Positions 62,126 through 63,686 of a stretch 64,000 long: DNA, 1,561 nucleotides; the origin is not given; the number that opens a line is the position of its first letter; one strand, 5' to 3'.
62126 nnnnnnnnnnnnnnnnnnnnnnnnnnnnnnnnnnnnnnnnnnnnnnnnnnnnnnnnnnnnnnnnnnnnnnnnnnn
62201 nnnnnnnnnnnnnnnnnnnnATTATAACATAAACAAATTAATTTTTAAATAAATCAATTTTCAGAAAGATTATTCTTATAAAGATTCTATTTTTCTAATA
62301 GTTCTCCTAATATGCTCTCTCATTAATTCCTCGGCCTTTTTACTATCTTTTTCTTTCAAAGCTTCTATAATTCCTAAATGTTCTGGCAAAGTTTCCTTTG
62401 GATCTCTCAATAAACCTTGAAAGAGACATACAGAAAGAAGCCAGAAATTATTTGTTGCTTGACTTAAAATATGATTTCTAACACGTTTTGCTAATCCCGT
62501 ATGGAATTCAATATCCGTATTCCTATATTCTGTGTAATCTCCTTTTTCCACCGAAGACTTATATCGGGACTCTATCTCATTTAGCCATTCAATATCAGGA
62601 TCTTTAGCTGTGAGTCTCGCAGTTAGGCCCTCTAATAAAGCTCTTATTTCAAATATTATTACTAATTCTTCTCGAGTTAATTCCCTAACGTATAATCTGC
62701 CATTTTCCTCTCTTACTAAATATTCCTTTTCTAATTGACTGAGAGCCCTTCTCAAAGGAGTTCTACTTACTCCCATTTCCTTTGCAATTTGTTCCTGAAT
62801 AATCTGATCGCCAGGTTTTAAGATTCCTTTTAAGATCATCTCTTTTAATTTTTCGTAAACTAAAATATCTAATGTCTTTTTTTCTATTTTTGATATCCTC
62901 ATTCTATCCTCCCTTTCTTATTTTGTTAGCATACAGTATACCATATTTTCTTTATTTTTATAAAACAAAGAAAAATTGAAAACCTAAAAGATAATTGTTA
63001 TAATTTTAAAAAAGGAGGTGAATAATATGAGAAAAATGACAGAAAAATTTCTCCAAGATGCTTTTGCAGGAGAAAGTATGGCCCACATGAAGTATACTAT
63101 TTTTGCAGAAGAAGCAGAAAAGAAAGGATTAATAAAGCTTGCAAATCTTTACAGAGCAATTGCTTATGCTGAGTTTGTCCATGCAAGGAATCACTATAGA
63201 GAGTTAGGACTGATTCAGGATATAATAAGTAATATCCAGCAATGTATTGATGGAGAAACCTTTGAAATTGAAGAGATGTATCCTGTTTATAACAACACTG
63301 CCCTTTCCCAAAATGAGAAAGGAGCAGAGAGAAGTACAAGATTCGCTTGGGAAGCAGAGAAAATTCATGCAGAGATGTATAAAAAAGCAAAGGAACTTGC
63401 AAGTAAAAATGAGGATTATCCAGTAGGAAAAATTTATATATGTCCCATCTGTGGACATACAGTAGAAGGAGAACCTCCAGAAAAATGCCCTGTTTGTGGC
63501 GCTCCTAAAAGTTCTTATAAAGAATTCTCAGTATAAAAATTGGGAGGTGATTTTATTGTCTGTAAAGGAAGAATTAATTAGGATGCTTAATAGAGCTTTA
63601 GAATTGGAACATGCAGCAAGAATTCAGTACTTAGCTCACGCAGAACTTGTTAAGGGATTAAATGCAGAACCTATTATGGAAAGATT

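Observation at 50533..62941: GntR-controlled multi-operon locus combining TTT uptake, DUF1537 kinase, split transketolase, BKACE and crotonase: candidate undescribed acid-sugar catabolic route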

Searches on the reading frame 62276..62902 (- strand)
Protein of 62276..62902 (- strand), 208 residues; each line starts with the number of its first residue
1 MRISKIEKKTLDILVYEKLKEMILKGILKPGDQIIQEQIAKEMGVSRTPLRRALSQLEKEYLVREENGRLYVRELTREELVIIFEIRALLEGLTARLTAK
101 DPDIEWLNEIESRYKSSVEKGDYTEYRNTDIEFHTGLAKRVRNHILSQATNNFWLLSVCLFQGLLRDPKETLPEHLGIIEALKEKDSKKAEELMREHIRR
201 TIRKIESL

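Call 4: search_protein_families(library=pfam, proteins=[window:62276-62902:-])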
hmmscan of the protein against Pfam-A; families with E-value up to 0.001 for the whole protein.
window:62276-62902:- (208 aa): 3 families
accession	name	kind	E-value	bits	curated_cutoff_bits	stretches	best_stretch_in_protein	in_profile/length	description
PF07729.17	FCD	-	2e-20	73.9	24.3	1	83-199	2-124/125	FCD domain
PF00392.27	GntR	-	3.2e-15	56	27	1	15-69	5-60/64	Bacterial regulatory proteins, gntR family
PF13545.12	HTH_Crp_2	-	0.00023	21.5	27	1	36-74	25-63/70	Crp-like helix-turn-helix domain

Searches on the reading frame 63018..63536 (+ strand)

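Call 4: search_protein_families(library=pfam, proteins=[window:63018-63536:+])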
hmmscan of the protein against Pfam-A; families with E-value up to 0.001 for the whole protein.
window:63018-63536:+ (172 aa): 2 families
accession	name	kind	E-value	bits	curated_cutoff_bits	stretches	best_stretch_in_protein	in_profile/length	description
PF02915.23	Rubrerythrin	-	6.2e-23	82.1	22.8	1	10-124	1-136/137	Rubrerythrin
PF21349.2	RUBY_RBDX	-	2.8e-10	39.9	26.5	1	140-167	1-29/30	Rubrerythrin, rubredoxin-like domain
